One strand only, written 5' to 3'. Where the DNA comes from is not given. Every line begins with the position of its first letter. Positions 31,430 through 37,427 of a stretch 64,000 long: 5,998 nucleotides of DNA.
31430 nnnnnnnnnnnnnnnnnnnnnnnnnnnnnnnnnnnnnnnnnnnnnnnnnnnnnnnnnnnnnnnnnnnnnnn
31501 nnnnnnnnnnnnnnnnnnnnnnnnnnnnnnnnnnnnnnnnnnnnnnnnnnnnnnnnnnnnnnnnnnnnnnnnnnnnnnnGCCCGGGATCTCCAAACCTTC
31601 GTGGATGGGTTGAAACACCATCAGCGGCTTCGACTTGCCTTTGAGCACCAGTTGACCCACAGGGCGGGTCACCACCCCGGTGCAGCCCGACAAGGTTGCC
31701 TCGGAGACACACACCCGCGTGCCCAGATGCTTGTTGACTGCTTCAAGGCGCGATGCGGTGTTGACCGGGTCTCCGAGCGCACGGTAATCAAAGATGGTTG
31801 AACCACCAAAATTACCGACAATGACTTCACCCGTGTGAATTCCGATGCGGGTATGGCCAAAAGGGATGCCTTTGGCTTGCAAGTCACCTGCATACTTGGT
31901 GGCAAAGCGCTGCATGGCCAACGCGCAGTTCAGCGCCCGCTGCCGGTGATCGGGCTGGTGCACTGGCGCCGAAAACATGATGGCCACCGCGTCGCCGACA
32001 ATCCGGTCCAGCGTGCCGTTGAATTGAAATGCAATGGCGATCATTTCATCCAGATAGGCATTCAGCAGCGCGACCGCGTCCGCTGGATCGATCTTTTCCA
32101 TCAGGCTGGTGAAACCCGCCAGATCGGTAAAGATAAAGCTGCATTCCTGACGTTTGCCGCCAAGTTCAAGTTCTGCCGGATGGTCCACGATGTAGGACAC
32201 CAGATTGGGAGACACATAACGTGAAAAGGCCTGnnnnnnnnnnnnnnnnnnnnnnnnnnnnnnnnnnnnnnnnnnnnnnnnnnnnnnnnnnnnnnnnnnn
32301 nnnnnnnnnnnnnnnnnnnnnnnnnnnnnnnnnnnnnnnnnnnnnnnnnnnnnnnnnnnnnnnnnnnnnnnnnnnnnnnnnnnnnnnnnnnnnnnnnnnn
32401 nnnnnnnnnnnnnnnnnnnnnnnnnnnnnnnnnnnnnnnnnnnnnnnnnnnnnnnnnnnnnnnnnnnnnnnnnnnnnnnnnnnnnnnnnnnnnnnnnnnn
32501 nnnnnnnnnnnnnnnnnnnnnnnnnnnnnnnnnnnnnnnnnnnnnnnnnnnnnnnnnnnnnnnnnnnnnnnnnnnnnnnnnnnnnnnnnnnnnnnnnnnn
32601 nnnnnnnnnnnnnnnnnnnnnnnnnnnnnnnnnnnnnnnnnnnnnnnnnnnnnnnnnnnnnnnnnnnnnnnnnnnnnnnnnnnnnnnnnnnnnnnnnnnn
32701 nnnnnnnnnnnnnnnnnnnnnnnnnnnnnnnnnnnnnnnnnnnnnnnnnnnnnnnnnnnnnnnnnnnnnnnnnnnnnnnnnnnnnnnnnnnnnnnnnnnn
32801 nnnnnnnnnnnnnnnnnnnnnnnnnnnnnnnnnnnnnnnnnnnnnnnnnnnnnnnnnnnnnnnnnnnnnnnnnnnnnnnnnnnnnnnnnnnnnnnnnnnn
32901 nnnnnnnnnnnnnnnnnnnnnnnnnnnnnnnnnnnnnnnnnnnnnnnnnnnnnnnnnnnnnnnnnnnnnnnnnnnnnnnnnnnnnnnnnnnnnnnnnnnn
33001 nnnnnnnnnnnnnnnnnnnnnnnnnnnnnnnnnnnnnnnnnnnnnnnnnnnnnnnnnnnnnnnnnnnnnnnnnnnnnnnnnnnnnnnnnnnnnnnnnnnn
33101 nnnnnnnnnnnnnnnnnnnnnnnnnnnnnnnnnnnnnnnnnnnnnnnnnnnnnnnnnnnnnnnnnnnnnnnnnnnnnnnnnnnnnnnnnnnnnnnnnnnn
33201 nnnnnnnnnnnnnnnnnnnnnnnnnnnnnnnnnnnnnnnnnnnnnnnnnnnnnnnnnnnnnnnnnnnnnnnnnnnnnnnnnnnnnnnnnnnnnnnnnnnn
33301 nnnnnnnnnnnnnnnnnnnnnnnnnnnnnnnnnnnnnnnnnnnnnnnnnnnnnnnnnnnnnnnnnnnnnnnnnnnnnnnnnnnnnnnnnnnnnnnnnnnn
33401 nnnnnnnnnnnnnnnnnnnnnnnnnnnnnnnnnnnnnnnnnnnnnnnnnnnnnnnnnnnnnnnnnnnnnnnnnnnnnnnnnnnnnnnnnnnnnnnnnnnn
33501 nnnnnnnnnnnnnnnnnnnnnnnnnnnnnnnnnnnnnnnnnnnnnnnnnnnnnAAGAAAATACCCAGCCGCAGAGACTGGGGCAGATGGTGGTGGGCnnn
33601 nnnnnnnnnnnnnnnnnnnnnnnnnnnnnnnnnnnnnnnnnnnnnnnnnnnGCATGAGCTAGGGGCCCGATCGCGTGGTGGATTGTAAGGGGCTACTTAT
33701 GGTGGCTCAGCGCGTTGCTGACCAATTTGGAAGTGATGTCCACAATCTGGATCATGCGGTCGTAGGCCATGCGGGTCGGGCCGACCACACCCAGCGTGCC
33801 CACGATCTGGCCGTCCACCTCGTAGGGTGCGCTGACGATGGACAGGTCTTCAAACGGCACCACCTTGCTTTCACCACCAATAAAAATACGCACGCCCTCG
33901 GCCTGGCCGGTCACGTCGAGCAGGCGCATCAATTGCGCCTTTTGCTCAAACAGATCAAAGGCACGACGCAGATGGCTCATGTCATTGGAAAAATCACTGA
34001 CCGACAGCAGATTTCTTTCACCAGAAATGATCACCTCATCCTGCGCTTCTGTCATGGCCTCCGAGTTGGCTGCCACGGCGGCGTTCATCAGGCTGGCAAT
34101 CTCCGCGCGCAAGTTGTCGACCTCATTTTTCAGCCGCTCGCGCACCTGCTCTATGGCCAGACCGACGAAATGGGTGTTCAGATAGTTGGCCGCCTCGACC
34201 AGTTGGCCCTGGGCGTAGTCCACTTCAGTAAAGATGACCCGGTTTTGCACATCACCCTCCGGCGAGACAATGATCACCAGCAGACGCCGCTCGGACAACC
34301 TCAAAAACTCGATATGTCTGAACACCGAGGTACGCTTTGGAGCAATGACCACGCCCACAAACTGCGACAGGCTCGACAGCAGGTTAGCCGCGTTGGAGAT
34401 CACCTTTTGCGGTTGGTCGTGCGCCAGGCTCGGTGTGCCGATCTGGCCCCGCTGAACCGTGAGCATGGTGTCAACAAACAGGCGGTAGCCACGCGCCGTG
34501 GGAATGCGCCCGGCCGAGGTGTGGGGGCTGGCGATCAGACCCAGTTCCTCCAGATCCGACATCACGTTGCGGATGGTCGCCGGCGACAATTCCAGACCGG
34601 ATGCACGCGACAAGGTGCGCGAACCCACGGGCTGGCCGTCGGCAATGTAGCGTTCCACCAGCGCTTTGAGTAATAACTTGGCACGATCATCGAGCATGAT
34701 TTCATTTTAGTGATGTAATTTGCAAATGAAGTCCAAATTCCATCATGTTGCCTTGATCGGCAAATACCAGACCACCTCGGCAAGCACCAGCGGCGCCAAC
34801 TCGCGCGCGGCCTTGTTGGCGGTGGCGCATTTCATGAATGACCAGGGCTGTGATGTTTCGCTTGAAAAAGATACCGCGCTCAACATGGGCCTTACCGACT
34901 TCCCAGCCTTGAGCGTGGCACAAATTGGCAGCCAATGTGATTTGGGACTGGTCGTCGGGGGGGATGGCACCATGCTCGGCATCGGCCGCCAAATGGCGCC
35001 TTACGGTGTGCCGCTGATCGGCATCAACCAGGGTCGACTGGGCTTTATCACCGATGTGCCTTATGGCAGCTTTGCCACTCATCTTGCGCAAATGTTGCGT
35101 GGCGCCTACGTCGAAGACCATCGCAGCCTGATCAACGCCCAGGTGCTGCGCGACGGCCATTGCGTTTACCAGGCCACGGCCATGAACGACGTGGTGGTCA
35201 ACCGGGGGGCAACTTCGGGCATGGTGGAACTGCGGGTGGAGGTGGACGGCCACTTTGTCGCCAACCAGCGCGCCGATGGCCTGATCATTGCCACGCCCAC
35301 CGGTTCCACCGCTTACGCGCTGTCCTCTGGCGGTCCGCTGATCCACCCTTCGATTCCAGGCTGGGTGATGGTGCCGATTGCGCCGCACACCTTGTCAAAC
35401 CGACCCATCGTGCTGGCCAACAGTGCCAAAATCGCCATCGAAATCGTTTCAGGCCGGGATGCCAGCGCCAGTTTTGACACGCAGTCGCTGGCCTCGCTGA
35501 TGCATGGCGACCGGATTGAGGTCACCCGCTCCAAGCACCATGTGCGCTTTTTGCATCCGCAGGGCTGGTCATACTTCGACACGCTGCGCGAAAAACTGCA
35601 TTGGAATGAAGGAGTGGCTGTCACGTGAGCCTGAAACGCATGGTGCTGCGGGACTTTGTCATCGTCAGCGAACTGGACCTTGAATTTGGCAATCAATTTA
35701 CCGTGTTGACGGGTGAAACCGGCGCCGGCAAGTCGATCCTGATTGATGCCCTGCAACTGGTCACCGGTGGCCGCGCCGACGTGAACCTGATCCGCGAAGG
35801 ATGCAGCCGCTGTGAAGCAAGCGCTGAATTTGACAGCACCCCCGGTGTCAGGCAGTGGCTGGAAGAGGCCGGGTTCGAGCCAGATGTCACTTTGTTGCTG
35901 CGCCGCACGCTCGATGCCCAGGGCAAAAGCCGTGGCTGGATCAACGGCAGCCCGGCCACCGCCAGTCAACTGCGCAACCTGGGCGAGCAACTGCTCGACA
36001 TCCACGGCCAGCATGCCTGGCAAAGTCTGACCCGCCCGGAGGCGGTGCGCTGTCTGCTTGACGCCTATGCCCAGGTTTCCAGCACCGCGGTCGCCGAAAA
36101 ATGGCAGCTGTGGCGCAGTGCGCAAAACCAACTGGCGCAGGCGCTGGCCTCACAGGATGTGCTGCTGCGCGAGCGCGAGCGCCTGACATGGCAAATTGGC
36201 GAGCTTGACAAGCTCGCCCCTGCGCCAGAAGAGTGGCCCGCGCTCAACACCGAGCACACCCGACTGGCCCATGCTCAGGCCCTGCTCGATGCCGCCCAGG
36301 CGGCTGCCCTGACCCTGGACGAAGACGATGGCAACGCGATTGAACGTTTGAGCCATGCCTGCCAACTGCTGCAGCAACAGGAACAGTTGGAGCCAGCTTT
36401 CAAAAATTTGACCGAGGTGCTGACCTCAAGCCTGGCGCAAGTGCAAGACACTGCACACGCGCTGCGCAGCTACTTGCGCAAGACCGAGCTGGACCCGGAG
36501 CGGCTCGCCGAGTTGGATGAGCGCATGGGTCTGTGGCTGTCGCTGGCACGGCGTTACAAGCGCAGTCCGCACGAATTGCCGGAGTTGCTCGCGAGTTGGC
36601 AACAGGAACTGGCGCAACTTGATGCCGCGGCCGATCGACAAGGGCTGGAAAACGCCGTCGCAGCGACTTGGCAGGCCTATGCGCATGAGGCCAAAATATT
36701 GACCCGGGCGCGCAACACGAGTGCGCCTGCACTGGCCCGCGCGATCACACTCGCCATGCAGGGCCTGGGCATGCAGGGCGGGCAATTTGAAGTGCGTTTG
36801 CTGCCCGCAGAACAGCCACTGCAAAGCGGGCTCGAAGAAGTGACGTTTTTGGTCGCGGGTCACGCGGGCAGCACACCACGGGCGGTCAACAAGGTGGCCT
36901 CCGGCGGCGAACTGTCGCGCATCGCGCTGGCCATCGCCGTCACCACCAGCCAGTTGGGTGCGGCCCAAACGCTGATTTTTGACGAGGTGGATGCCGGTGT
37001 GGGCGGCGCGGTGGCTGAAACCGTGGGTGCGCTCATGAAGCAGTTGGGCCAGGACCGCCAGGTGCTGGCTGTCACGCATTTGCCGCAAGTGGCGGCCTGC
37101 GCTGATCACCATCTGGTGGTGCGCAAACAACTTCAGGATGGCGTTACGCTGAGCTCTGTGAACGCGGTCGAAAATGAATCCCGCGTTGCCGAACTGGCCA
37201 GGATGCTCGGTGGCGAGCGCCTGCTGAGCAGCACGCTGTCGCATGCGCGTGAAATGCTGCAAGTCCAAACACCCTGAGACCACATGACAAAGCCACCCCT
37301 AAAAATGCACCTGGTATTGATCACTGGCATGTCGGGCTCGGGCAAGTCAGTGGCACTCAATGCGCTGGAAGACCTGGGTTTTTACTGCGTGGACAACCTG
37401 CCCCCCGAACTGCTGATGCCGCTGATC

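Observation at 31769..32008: Cyclase has Arg/Arg at both base-selecting positions: possibly a non-cAMP, non-cGMP product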

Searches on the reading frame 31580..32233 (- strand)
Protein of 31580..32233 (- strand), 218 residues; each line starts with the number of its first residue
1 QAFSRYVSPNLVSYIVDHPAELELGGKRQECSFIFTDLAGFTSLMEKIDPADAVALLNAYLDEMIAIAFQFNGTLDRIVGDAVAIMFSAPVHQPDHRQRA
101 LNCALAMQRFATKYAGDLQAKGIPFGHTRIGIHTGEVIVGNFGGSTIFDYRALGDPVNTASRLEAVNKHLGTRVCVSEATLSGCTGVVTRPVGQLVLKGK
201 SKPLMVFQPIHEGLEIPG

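Call 18: search_protein_representatives(protein=window:31580-32233:-)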
Query: 218 residues. Proteins with E-value up to 0.001 (for the whole library): 88645; up to 1e-10: 47937; up to 1e-30: 6016. The best 150 are listed.
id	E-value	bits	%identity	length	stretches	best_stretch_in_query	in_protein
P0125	8.8e-104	362.1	74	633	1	3-214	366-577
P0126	6.4e-96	336.4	72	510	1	1-211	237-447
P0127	3.4e-92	324.3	72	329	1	1-211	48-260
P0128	9.5e-91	319.6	69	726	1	2-210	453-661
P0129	3.8e-90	317.6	68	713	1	1-211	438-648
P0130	2.1e-88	311.9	68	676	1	1-210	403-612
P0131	8.9e-88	309.8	66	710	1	1-210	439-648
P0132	4.6e-87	307.5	66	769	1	2-210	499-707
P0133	1.4e-84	299.4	64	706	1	2-210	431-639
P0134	4.4e-84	297.8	63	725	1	2-210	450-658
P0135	4.7e-84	297.7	64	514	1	2-211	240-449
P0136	1.2e-82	293.1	62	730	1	2-212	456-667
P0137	1.9e-82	292.4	62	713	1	2-209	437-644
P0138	2.9e-82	291.8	61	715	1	1-215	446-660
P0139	5.0e-82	291.1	62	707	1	2-212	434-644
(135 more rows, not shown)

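Call 47: find_related_loci(query=A2, collection=metagenome_contigs, flank=10000)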
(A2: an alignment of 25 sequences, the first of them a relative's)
Query A2 (706 aa) in metagenome_contigs; peptide patterns used: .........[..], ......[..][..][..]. (x = any residue, [..] = any of these).
600 stretches matched a pattern (row limit reached: there are more); 593 encode a relative of the query (tblastn E <= 1e-3); the best 80 are kept; 80 distinct loci.
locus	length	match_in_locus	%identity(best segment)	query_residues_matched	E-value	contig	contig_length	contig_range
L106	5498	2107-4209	46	6-706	0e+0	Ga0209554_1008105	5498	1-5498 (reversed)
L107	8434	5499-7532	44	25-706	1e-171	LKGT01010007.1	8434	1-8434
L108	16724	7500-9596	41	6-706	3e-136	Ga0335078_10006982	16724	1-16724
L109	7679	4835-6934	41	6-706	3e-136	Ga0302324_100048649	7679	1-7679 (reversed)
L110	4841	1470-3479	42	35-706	3e-136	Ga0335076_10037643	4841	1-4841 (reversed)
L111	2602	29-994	67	385-706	1e-134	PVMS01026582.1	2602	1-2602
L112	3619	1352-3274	41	35-706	2e-122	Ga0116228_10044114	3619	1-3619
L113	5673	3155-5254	39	7-706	9e-117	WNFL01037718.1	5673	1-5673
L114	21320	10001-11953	37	37-706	5e-114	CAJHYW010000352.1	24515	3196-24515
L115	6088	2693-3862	46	320-706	3e-104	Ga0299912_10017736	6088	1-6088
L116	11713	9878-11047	46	320-706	8e-104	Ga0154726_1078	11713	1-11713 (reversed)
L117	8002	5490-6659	46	320-706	2e-102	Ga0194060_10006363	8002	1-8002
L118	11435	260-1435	47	316-706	1e-102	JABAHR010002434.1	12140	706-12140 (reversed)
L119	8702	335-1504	47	320-706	1e-102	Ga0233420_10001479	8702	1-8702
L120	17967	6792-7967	48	317-706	2e-101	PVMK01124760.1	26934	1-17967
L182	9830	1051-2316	35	268-706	7e-78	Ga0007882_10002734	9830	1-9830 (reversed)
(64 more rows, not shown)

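Call 82: search_protein_families(library=padloc, proteins=[window:31580-32233:-, L182:1480-2139:+, L108:7500-9596:+], max_evalue=0.001)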
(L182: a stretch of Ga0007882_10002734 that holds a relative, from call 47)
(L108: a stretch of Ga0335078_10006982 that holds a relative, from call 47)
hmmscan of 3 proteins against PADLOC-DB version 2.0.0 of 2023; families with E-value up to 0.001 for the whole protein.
window:31580-32233:- (218 aa): 13 families
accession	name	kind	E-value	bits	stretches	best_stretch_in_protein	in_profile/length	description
PDLC00734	PycC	-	5.1e-20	69.9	1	33-178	192-338/374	Pycsar cyclase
PDLC02367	PycC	-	1.7e-13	48.5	1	23-178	36-186/226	-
PDLC02370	PycC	-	2.9e-13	47.9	1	23-165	71-221/340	-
PDLC02368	PycC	-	5.1e-11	40.6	1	26-181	40-197/234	-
PDLC00765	PycC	-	8.9e-09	32.9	1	28-175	255-405/477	Pycsar cyclase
PDLC02369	PycC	-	3e-08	31.5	1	31-169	47-178/248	-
PDLC00761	PycC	-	8.6e-07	26.2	1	29-136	104-213/438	Pycsar cyclase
PDLC00764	PycC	-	9.6e-07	26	1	34-165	98-236/449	Pycsar cyclase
PDLC02366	PycC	-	1.7e-06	25.3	0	94-169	116-188/486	-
PDLC00762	PycC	-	4.8e-06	23.7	0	97-168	123-192/508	Pycsar cyclase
PDLC00766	PycC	-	1.1e-05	23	1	22-174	33-187/232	Pycsar cyclase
PDLC00763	PycC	-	2.8e-05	21.6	1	34-169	57-194/268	Pycsar cyclase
PDLC00767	PycC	-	0.00045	17.6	1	34-136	96-200/337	Pycsar cyclase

L182:1480-2139:+ (220 aa): 11 families
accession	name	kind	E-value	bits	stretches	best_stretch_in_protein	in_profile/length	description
PDLC00734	PycC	-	6.1e-32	109.1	1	24-167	181-322/374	Pycsar cyclase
PDLC02367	PycC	-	1.3e-17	62.1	1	26-187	37-193/226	-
PDLC02370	PycC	-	9.9e-13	46.2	1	36-164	85-218/340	-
PDLC00764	PycC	-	1.4e-11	42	1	36-164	98-233/449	Pycsar cyclase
PDLC00766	PycC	-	1.4e-10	39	1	27-176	38-187/232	Pycsar cyclase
PDLC02368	PycC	-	3e-10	38.1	1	31-192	43-206/234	-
PDLC00765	PycC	-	2.6e-09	34.6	1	23-176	247-404/477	Pycsar cyclase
PDLC02369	PycC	-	3e-09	34.8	1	31-188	45-193/248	-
PDLC02366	PycC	-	1.1e-06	25.9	1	58-167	77-185/486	-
PDLC00763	PycC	-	1e-05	23.1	1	32-155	53-172/268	Pycsar cyclase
PDLC00762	PycC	-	1.9e-05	21.7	1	58-166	79-189/508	Pycsar cyclase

L108:7500-9596:+ (699 aa): 7 families
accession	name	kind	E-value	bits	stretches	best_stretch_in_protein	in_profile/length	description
PDLC00734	PycC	-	2.7e-23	80.7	1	450-589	186-322/374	Pycsar cyclase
PDLC02367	PycC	-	8e-17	59.4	1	452-601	42-185/226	-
PDLC02370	PycC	-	3.2e-10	37.9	1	457-558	85-188/340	-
PDLC00766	PycC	-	5.8e-10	37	1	453-566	43-156/232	Pycsar cyclase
PDLC00764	PycC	-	9e-10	36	1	457-534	98-176/449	Pycsar cyclase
PDLC02368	PycC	-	2.4e-08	31.9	1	417-602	8-194/234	-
PDLC02369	PycC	-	1.7e-07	29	1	456-591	49-176/248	-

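Call 90: predict_structure(alignment_id=A4)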
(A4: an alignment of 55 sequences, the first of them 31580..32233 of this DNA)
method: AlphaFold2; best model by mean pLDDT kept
length: 218 residues; sequences in the alignment: 55
mean_pLDDT: 91.5   pTM: 0.89
mean pLDDT of the five models: 91.5, 90.1, 89.9, 88.9, 88.8
residues with pLDDT >= 90: 172; 70-90: 29; 50-70: 15; < 50: 2
segments of 3 or more residues with pLDDT < 50: none
pLDDT, mean of each block of 10 residues (from residue 1): 62 81 85 97 95 97 96 93 95 96 97 97 96 97 83 96 97 97 95 97 96 58
secondary structure, 60 per line:
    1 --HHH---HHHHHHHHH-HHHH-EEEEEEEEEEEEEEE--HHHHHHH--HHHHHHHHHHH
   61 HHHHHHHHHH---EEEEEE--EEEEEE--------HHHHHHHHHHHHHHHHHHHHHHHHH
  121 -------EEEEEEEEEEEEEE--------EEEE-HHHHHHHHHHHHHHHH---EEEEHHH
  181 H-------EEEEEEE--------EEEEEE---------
elements in order: H9-17 H19-22 E24-38 H41-47 H50-70 E74-79 E82-87 H96-120 E128-141 E150-153 H155-170 E174-177 H178-181 E189-195 E204-209

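Call 92: fold_search(model_id=the predicted structure, library=pdb)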
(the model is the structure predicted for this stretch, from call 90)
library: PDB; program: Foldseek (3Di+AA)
matches with E <= 10: 640; with E <= 0.001: 191
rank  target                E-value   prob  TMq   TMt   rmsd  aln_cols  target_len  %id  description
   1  6fht_B                2.5e-17  1.00  0.87  0.27   2.9       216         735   29  Crystal structure of an artificial phytochrome regulated adenylate/guanylate cyclase in its dark adapted Pr form (released 2018-04-18)
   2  3r5g_A                5.0e-17  1.00  0.78  0.87   1.9       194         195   34  Crystal structure of the adenylyl cyclase CyaB from P. aeruginosa (released 2012-01-11)
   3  3r5g_B                1.2e-16  1.00  0.79  0.88   1.9       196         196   34  Crystal structure of the adenylyl cyclase CyaB from P. aeruginosa (released 2012-01-11)
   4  6fht_A                2.0e-16  1.00  0.85  0.26   3.1       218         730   29  Crystal structure of an artificial phytochrome regulated adenylate/guanylate cyclase in its dark adapted Pr form (released 2018-04-18)
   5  2w01_B                5.2e-16  1.00  0.76  0.83   3.9       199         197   30  Crystal structure of the guanylyl cyclase Cya2 (released 2008-09-30)
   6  2w01_D                6.6e-16  1.00  0.77  0.84   3.2       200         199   30  Crystal structure of the guanylyl cyclase Cya2 (released 2008-09-30)
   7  2w01_C                8.8e-16  1.00  0.74  0.80   3.9       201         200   29  Crystal structure of the guanylyl cyclase Cya2 (released 2008-09-30)
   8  4yus                  1.1e-15  1.00  0.83  0.53   2.7       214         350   25  Crystal structure of photoactivated adenylyl cyclase of a cyanobacteriaOscillatoria acuminata in hexagonal form (released 2016-06-01)
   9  8qfi                  1.2e-15  1.00  0.81  0.55   2.9       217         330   25  Room temperature crystal structure of the Photoactivated Adenylate Cyclase OaPAC after blue light excitation at 1.8 us d (released 2023-11-01)
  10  2w01_A                1.9e-15  1.00  0.74  0.80   3.9       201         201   29  Crystal structure of the guanylyl cyclase Cya2 (released 2008-09-30)
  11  8qfg                  2.0e-15  1.00  0.83  0.57   2.6       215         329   26  Cryogenic crystal structure of the Photoactivated Adenylate Cyclase OaPAC after 5 seconds of blue light illumination (released 2023-11-01)
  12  1wc1_C                9.1e-15  1.00  0.76  0.85   2.1       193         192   30  Soluble adenylyl cyclase CyaC from S. platensis in complex with Rp- ATPalphaS (released 2004-12-20)
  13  1wc1_A                1.2e-14  1.00  0.75  0.83   2.1       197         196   29  Soluble adenylyl cyclase CyaC from S. platensis in complex with Rp- ATPalphaS (released 2004-12-20)
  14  4yut_A                1.2e-14  1.00  0.81  0.52   2.9       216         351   25  Crystal structure of photoactivated adenylyl cyclase of a cyanobacteriaOscillatoria acuminata in orthorhombic form (released 2016-06-01)
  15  1wc0_A                1.6e-14  1.00  0.75  0.82   2.0       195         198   29  Soluble adenylyl cyclase CyaC from S. platensis in complex with alpha, beta-methylene-ATP (released 2004-12-20)
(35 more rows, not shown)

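Call 94: search_protein_families(library=pfam, proteins=[L116:6750-8876:+], max_evalue=0.00001)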
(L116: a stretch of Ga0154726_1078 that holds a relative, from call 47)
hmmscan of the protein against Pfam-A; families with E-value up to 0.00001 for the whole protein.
L116:6750-8876:+ (708 aa): 2 families
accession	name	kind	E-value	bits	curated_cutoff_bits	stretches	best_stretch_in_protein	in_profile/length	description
PF00027.35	cNMP_binding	-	1.9e-23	82.7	27.5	1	487-569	2-84/89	Cyclic nucleotide-binding domain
PF07238.19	PilZ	-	8.2e-07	29.7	22.5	1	598-706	1-99/102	PilZ domain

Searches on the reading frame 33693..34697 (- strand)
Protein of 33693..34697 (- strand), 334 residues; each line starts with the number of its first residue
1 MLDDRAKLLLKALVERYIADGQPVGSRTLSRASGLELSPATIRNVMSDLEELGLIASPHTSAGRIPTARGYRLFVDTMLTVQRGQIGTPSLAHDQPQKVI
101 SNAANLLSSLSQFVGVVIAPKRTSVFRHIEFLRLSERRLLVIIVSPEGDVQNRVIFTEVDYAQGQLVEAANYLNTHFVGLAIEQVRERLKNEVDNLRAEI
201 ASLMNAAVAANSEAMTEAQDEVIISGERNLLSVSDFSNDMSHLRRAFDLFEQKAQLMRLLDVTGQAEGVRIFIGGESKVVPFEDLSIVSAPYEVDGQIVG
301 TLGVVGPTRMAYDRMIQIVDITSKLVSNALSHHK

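Call 13: search_protein_families(library=pfam, proteins=[window:33693-34697:-], max_evalue=0.001)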
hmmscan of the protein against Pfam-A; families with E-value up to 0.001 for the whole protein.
window:33693-34697:- (334 aa): 2 families
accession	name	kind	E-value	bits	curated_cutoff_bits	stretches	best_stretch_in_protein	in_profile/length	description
PF01628.27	HrcA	-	2.9e-65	220.7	22.2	1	98-316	2-215/215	HrcA protein C terminal domain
PF03444.21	HrcA_DNA-bdg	-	1.1e-06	28.6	21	1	4-73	4-72/79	Winged helix-turn-helix transcription repressor, HrcA DNA-binding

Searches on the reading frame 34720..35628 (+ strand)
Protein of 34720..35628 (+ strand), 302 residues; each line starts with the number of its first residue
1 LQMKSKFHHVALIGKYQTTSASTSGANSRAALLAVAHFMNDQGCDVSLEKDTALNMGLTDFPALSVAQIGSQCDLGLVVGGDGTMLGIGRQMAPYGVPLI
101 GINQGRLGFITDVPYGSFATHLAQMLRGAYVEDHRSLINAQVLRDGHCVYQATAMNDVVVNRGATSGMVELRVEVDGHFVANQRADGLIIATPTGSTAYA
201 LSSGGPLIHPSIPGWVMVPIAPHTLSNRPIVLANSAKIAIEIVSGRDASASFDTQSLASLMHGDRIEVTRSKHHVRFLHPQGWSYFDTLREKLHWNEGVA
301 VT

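Call 13: search_protein_families(library=pfam, proteins=[window:34720-35628:+], max_evalue=0.001)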
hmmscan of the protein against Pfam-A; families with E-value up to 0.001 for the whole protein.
window:34720-35628:+ (302 aa): 2 families
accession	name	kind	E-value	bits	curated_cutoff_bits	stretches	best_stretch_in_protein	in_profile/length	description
PF20143.4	NAD_kinase_C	-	2.3e-36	124.8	23.7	1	155-279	1-125/126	ATP-NAD kinase C-terminal domain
PF01513.26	NAD_kinase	-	4.8e-14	53.2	25.5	1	66-130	66-130/130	ATP-NAD kinase N-terminal domain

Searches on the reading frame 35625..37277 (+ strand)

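Call 13: search_protein_families(library=pfam, proteins=[window:35625-37277:+], max_evalue=0.001)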
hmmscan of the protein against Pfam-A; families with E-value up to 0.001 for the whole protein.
window:35625-37277:+ (550 aa): 6 families
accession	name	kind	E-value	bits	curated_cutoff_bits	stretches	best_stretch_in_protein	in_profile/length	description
PF02463.25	SMC_N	-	7.4e-17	61.9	40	1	3-502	2-214/220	RecF/RecN/SMC N terminal domain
PF13476.12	AAA_23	-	6.8e-10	40.3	27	1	6-82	2-69/201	AAA domain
PF13304.12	AAA_21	-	4.6e-06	27.3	27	0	25-46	1-22/304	AAA domain, putative AbiEii toxin, Type IV TA system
PF13555.12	AAA_29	-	1.1e-05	25.5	27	1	18-47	16-46/61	P-loop containing region of AAA domain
PF00005.33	ABC_tran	-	0.00043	21.3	25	0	24-44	12-32/137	ABC transporter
PF13401.12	AAA_22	-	0.00089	20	27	0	22-46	4-28/130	AAA domain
